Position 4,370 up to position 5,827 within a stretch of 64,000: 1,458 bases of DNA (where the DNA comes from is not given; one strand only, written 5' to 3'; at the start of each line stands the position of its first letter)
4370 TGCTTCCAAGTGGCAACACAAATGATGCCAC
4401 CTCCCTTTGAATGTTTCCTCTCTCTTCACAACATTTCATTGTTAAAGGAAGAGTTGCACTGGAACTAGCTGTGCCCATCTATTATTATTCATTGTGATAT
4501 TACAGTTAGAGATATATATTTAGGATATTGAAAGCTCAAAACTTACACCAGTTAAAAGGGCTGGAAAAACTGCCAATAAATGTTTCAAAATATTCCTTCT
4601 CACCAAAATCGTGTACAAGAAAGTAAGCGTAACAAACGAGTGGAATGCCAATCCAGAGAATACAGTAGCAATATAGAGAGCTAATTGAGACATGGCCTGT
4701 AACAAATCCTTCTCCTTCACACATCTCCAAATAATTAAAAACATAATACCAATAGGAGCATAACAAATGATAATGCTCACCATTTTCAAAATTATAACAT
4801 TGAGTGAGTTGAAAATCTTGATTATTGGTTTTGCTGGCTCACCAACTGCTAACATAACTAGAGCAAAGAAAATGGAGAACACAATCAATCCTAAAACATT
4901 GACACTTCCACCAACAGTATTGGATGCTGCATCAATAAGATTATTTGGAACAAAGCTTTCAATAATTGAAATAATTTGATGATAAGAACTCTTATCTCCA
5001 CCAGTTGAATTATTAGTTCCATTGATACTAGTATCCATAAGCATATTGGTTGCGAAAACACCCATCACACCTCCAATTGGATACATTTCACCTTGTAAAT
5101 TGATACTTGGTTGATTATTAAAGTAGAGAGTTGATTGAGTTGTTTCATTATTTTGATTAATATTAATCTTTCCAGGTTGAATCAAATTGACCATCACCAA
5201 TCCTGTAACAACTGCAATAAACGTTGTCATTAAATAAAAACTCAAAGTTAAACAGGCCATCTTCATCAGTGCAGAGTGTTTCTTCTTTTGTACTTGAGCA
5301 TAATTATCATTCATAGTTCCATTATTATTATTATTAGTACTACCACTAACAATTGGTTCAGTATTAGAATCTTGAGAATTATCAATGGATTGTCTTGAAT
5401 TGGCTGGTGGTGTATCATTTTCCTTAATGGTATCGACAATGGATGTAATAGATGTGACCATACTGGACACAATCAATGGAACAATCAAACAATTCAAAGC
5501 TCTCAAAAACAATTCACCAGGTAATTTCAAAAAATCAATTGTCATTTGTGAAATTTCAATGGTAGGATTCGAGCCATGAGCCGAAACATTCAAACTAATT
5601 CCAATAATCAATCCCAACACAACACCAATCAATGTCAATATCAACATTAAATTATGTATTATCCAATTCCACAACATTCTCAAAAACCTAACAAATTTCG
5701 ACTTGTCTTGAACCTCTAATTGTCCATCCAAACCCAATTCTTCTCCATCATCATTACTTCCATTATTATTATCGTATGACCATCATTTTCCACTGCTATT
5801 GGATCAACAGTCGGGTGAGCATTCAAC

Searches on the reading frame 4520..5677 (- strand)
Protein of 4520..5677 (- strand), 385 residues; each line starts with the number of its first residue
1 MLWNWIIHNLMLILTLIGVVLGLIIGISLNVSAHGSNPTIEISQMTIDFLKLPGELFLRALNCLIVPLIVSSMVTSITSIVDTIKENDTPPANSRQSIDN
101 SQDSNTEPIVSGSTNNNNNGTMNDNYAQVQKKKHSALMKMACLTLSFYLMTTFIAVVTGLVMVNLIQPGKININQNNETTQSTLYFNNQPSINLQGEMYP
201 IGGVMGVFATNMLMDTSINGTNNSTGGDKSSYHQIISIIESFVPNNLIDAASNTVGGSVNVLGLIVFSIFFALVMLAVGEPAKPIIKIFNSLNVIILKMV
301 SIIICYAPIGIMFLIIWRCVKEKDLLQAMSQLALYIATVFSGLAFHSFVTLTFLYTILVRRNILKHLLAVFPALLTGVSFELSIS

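Call 83: search_protein_families(library=pfam, proteins=[window:4520-5677:-], max_evalue=0.0001)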
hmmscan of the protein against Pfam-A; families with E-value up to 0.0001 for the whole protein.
window:4520-5677:- (385 aa): 1 family
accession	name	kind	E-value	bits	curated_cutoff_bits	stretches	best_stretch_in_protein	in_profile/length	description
PF00375.23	SDF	-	8.8e-42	143.9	27.9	3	201-379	79-251/387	Sodium:dicarboxylate symporter family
